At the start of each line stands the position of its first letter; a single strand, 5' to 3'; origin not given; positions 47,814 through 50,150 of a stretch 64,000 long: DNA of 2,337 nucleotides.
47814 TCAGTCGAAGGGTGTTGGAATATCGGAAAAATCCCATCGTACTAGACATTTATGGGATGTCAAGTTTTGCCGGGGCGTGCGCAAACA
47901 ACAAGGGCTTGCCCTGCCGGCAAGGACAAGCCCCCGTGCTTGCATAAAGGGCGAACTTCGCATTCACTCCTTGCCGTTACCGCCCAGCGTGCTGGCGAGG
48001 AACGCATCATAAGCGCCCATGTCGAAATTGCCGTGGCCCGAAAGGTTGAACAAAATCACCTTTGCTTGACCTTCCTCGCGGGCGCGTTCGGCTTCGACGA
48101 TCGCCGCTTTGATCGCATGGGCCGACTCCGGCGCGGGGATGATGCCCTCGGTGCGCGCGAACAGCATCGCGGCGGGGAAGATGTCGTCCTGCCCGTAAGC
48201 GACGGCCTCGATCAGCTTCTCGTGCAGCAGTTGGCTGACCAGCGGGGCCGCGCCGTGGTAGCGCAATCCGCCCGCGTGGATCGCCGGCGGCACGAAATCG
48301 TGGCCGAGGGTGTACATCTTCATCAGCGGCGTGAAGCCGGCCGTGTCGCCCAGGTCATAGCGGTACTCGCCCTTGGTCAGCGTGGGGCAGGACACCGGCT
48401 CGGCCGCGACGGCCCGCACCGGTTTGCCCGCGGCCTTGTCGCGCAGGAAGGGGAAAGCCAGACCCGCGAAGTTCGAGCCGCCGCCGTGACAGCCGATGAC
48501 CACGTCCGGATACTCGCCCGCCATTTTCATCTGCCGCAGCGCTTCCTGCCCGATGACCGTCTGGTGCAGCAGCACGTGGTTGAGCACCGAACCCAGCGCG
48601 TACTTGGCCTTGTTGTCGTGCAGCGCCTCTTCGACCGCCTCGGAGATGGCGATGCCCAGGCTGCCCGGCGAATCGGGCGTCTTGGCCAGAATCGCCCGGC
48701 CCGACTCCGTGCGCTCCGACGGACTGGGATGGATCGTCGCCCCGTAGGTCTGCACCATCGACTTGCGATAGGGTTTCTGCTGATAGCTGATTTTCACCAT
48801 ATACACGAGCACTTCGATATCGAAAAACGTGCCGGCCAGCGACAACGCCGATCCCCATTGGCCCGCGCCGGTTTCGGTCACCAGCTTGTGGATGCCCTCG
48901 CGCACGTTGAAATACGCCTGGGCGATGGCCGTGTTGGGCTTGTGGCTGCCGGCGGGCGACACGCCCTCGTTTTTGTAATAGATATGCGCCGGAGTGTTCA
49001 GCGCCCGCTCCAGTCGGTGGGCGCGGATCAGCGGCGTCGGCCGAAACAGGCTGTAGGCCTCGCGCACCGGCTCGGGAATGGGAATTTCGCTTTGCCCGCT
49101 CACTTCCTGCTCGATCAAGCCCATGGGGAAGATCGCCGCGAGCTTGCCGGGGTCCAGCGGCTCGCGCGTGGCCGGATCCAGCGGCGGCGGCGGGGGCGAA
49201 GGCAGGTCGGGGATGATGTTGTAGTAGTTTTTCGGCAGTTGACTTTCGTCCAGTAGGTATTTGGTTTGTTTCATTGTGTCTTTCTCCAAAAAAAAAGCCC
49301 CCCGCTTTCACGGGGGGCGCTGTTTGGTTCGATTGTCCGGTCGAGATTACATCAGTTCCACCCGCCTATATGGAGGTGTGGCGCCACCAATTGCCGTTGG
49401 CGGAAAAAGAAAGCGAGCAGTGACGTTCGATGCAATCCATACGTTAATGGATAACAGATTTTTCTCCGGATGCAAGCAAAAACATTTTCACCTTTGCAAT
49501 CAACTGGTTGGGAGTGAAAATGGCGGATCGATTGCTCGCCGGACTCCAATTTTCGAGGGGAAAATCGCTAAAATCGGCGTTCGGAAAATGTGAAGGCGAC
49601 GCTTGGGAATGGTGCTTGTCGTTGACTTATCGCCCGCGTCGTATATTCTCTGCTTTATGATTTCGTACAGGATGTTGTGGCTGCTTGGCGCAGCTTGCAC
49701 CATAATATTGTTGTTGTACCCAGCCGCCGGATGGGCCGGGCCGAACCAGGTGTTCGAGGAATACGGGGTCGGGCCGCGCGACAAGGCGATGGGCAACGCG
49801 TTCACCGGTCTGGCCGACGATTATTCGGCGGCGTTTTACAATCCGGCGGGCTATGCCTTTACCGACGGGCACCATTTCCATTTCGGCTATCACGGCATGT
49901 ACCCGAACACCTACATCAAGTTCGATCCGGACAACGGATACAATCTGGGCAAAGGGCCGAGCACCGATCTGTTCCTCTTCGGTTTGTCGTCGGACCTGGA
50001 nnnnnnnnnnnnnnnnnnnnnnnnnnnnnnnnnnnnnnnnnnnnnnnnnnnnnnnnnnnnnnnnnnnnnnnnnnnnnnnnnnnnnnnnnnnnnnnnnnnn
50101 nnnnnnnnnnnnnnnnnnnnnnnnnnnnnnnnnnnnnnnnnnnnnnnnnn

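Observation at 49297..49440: Trp-codon leader peptide plus intrinsic terminator upstream of trpB2: a classic attenuator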

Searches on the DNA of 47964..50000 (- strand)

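Call 3: search_rna_families(source=window, start=48900, end=50000, threshold=evalue, max_evalue=10, show_alignments=3)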
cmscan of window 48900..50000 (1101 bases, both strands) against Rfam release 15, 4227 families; matches with E-value up to 10: 8.
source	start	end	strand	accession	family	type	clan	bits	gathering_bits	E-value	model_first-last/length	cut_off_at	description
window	49290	49395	-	RF00513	Trp_leader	Cis-reg; leader;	-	20.8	41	0.21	1-100/100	no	Tryptophan operon leader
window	49135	49191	+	RF03207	mir-3960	Gene; miRNA;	-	19.2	73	8.2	1-73/73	no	mir-3960 microRNA precursor family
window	49291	49351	-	RF01388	isrD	Gene; sRNA;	-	18.2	37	0.97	1-51/51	no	isrD Hfq binding RNA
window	49291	49379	-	RF02552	RcsR1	Gene; sRNA;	-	16.6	60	1.7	1-96/96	no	RcsR1 sRNA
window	48928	49029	+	RF02826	Scr6925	Gene; sRNA;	-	16.5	50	5.1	1-131/131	no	Streptomyces RNA 6925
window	49287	49317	-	RF02401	ClpQY_promoter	Cis-reg;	-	15.8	42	1.2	1-30/57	no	ClpQY promoter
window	49289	49386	-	RF02837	anti-hemB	Gene; sRNA;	-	15.3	49.5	1.2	1-81/81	no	Burkholderia RNA 7 (anti-hemB)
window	49288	49373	-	RF02353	BjrC68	Gene; sRNA;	-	12.7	39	3.4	1-82/82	no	Bradyrhizobiaceae sRNA BjrC68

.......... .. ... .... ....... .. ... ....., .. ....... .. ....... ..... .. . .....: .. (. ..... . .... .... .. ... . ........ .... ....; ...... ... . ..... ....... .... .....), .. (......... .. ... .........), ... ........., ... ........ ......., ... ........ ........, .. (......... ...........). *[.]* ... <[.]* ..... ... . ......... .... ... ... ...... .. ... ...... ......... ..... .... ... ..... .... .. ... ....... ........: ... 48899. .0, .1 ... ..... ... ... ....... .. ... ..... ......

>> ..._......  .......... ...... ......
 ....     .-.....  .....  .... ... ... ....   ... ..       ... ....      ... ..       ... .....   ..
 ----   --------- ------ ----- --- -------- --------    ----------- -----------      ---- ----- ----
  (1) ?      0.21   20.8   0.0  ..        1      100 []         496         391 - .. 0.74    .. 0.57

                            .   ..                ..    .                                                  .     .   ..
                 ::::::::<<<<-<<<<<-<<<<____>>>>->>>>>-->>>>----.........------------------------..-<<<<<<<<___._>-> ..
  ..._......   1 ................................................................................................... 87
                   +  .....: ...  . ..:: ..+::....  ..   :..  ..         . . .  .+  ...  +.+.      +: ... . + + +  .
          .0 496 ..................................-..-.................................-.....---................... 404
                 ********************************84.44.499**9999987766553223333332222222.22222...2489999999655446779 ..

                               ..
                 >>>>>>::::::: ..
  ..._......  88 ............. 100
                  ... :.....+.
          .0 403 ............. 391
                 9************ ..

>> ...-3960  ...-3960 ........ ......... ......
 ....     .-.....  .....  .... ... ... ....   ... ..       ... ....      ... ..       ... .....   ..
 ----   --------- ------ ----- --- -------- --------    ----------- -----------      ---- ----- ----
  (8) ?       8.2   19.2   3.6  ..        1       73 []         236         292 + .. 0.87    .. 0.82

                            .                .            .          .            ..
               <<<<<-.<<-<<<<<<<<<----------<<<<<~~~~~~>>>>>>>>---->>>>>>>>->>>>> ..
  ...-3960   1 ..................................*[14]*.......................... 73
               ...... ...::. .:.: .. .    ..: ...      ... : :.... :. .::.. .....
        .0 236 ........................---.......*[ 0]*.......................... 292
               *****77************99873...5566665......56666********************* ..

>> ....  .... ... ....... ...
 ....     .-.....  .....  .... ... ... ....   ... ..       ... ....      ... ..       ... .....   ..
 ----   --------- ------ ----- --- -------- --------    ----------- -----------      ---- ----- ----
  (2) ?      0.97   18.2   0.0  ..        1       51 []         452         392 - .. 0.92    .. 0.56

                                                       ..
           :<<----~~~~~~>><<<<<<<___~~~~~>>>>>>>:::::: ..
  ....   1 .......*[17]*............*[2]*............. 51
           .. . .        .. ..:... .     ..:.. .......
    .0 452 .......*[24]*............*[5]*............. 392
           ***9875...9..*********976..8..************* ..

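Call 72: build_rna_model(alignment_id=A2, structure=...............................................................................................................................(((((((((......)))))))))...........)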
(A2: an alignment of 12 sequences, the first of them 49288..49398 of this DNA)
Model R1 built from alignment A2 (12 sequences, 162 columns); structure: as given.
model positions 109; base pairs 9; branch points 0; effective number of sequences 4.58; information 0.59 bits per position. Calibrated on 0.2 Mb of random sequence (short: E-values are rough).
structure used (alignment columns):
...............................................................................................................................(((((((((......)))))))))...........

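Call 74: search_with_rna_model(model_id=R1, sources=[window, L001, L002, L003, L004, L005, L006, L007, L008, L009, L010, L011, L012, L013, L014, L015, L016, L017, L018, L019, L020, L021, L022, L023, L024, L025, L026, L027, L028, L029, L030, L031, L032, L033, L034, L035, L036, L037, L038, L039, L040, L041, L042, L043, L044, L045, L046, L047, L048, L049, L050, L051, L052, L053, L054, L055, L056, L057, L058, L059, L060, L061, L062, L063, L064, L065, L066, L067, L068, L069, L070, L071, L072, L073, L074, L075, L076, L077, L078, L079, L080, L081, L082, L083, L084, L085, L086, L087, L088, L089, L090, L091, L092, L093, L094, L095, L096, L097, L098, L099], max_evalue=1)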
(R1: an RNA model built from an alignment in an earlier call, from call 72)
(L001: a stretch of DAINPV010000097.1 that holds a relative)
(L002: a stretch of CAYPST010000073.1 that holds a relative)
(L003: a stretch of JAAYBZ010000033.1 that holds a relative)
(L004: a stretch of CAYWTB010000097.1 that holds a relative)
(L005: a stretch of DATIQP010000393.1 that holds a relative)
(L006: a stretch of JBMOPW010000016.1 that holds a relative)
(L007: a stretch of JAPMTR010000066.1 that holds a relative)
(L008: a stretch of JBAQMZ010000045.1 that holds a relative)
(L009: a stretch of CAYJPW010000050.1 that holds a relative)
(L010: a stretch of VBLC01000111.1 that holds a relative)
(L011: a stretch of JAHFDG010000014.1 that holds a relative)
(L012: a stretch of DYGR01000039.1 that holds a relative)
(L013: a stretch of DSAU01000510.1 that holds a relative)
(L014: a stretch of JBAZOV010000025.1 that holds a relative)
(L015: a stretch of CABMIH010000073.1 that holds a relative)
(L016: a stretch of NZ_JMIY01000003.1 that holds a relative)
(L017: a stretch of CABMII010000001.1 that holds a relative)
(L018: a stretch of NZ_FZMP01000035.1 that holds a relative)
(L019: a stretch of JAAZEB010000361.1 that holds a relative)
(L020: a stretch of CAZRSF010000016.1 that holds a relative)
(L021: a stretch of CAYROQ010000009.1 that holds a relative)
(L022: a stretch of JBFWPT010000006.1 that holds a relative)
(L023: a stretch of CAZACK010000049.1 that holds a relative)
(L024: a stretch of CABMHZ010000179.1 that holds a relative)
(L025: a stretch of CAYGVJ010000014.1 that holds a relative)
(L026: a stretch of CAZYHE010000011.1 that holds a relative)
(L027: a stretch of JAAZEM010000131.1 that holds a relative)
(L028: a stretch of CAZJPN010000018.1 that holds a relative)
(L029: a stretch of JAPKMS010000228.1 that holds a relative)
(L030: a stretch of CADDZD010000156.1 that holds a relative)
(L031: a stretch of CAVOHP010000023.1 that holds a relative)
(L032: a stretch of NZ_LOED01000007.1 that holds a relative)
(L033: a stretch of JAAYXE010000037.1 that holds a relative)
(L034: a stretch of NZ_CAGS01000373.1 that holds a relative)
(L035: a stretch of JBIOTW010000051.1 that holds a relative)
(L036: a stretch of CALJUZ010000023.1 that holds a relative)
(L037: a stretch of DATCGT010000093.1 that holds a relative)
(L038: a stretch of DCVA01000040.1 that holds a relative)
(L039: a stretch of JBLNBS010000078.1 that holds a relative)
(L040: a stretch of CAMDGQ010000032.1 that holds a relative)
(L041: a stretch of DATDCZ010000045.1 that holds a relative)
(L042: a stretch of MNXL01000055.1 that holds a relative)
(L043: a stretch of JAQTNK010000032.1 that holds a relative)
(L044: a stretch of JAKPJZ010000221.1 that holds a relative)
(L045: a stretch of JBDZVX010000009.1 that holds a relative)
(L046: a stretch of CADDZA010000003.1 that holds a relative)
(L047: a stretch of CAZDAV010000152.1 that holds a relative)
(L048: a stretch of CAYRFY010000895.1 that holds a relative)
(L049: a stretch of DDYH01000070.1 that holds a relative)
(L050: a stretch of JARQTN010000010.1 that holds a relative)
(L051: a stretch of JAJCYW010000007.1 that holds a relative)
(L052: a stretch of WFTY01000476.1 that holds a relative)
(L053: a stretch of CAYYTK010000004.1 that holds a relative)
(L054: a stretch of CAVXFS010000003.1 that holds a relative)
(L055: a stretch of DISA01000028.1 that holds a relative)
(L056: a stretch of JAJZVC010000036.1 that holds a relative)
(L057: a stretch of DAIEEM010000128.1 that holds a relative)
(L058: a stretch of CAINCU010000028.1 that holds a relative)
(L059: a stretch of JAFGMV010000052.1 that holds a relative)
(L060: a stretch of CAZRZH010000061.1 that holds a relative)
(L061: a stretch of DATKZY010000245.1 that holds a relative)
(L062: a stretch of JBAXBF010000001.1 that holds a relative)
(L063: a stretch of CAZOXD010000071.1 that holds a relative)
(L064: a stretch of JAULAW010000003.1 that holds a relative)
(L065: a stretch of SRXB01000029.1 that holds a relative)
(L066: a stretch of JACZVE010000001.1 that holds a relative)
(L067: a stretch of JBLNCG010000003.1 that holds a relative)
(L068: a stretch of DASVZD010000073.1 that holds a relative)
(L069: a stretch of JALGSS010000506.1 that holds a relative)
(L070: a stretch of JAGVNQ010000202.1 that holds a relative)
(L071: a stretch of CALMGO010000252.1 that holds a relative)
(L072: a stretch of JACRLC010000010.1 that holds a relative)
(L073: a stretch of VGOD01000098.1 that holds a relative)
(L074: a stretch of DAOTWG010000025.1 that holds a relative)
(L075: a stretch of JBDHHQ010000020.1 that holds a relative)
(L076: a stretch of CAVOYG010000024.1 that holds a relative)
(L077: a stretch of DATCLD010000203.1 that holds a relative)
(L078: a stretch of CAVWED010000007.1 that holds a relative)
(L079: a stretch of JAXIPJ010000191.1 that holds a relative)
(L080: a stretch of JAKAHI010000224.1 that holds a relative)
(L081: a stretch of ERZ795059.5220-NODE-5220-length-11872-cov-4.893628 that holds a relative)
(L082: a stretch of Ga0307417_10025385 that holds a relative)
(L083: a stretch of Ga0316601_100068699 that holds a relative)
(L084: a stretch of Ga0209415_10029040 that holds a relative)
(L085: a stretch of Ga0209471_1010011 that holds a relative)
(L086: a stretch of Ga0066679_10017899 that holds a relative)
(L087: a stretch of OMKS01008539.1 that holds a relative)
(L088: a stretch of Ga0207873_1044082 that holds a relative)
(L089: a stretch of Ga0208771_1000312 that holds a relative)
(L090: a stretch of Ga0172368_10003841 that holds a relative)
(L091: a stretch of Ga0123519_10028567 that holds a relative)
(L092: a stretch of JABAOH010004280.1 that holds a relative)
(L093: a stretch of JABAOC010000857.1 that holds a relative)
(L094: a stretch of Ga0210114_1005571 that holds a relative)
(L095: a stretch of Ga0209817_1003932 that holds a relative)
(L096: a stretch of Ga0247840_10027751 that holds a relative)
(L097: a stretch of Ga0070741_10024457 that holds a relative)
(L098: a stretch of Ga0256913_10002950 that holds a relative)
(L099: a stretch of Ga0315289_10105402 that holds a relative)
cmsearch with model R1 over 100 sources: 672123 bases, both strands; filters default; matches with E-value up to 1: 14.
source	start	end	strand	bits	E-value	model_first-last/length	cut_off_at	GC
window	49291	49398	-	85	5.2e-18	1-109/109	no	0.56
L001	2877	2984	+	83.6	1.1e-17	1-109/109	no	0.56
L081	2377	2484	+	83.6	1.1e-17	1-109/109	no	0.56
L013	994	1117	+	45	1.9e-08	1-109/109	no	0.34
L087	995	1118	+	45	1.9e-08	1-109/109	no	0.34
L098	1406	1520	+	40.3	2.5e-07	1-109/109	no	0.39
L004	2860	2974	+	37.6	1.1e-06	1-109/109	no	0.47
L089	1280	1400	+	32.3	2e-05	1-109/109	no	0.32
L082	772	896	+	32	2.3e-05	1-109/109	no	0.4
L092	748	880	+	26.7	0.00044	1-109/109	no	0.34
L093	675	807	+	26.7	0.00044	1-109/109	no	0.34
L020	2803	2927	+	21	0.01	1-109/109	no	0.51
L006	1852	1974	+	17.3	0.076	1-109/109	no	0.45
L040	4356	4424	+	14.5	0.36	37-109/109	no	0.52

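Call 75: search_with_rna_model(model_id=R1, sources=[L100, L101, L102, L103, L104, L105, L106, L107, L108, L109, L110, L111, L112, L113, L114, L115, L116, L117, L118, L119, L120, L121, L122, L123, L124, L125, L126, L127, L128, L129, L130, L131, L132, L133, L134, L135, L136, L137, L138, L139, L140, L141, L142, L143, L144, L145, L146, L147, L148, L149, L150, L151, L152, L153, L154, L155, L156, L157, L158, L159, L160, L161, L162, L163, L164, L165, L166, L167, L168, L169, L170, L171, L172, L173, L174], max_evalue=1)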
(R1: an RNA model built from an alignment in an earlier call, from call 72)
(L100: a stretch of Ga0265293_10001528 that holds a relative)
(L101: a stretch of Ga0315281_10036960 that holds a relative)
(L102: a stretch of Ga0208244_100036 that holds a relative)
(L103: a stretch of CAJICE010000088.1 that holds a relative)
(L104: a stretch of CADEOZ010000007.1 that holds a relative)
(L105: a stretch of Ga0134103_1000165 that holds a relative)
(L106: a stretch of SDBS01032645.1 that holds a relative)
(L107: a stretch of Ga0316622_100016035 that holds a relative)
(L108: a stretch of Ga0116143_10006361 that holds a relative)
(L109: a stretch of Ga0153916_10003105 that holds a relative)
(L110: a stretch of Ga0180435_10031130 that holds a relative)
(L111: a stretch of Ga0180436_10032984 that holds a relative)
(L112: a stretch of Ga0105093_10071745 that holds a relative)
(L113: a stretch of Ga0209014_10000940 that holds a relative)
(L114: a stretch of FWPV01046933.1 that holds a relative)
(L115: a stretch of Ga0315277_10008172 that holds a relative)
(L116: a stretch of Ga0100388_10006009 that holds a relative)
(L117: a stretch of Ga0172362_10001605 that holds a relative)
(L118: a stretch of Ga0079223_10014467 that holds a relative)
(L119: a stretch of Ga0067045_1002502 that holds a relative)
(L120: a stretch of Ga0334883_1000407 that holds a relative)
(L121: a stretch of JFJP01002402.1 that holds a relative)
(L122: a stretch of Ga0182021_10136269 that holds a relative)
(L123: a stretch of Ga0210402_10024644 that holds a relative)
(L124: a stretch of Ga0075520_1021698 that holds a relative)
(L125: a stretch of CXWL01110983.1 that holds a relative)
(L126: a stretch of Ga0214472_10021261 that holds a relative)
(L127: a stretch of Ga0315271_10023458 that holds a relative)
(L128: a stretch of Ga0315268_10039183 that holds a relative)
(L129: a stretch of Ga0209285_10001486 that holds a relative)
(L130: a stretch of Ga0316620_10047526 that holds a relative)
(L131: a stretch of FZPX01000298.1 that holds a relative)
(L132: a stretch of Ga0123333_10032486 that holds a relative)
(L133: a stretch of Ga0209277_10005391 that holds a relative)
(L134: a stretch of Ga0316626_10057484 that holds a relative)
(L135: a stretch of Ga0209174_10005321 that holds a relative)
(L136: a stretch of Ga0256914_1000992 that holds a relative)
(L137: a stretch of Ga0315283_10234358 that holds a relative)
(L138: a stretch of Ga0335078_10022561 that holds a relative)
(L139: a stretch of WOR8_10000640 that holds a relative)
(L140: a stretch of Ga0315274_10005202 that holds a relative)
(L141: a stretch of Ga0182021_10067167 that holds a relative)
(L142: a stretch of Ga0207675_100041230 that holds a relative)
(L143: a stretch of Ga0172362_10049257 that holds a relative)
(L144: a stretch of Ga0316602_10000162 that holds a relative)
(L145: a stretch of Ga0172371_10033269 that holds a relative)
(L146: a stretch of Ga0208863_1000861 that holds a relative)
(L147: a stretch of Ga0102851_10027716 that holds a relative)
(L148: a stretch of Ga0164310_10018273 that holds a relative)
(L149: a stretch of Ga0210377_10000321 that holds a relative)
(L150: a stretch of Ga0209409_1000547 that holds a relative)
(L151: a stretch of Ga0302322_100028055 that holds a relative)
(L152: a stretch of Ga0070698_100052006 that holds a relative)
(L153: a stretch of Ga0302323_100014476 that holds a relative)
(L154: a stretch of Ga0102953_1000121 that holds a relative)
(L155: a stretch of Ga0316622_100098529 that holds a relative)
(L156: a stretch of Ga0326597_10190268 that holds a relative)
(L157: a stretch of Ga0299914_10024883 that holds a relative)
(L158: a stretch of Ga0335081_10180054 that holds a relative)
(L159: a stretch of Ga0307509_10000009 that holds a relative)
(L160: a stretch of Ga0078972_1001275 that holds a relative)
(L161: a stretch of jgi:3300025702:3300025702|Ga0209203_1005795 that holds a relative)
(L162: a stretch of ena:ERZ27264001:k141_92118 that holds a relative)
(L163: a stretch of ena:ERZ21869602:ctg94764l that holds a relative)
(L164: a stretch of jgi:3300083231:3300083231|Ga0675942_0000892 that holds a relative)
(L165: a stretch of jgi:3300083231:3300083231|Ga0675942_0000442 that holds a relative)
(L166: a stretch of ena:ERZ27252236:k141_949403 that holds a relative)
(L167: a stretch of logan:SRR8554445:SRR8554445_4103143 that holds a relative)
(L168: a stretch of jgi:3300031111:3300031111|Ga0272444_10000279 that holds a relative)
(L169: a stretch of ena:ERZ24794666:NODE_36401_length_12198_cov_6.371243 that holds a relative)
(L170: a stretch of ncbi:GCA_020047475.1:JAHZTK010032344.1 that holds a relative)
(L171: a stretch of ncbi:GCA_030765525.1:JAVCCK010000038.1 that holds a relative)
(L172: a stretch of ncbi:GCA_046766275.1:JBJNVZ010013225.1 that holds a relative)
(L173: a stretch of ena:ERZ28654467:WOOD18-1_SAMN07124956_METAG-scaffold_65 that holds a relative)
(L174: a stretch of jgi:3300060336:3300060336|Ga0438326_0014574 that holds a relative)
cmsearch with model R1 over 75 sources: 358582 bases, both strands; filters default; matches with E-value up to 1: 29.
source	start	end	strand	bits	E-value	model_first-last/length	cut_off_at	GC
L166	1377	1484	+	94.6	1.4e-20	1-109/109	no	0.54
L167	1377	1484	+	94.6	1.4e-20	1-109/109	no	0.54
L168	1377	1484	+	94.6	1.4e-20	1-109/109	no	0.54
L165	1402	1512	+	94.4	1.5e-20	1-109/109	no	0.52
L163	1366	1477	+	88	5.3e-19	1-109/109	no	0.51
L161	1377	1484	+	85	2.8e-18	1-109/109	no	0.56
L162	1377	1484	+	85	2.8e-18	1-109/109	no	0.56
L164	1370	1474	+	84.5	3.7e-18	1-109/109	no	0.55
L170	1367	1474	+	84.3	4.2e-18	1-109/109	no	0.66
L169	1368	1475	+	82.3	1.2e-17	1-109/109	no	0.49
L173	1370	1471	+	80.2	3.8e-17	1-109/109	no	0.65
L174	1358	1470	+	70.9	6.6e-15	1-109/109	no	0.71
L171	1365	1472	+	68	3.2e-14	1-109/109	no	0.56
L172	1329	1471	+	33.8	4.7e-06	1-109/109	no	0.72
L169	1443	1469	-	24.8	0.00065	81-107/109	no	0.67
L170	1444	1468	-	21.3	0.0046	81-105/109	no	0.72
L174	1439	1464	-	19.8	0.01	81-106/109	no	0.85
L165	3963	3992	-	18.4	0.022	81-109/109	no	0.73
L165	1483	1506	-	17.1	0.044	81-103/109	no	0.62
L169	1765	1858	-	17.1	0.045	1-109/109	no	0.62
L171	1443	1466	-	15.5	0.11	81-104/109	no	0.75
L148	83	113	+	15.2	0.13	75-109/109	no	0.42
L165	2840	2900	-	15.1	0.13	44-109/109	no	0.57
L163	1446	1471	-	13.6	0.31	81-106/109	no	0.69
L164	1441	1541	-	13.5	0.33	1-109/109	no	0.46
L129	1729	1807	-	13.2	0.39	41-109/109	no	0.46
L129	1729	1759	+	12.4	0.59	78-109/109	no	0.45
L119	2403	2434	+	11.9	0.77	77-109/109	no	0.62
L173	1443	1465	-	11.7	0.89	81-105/109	no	0.74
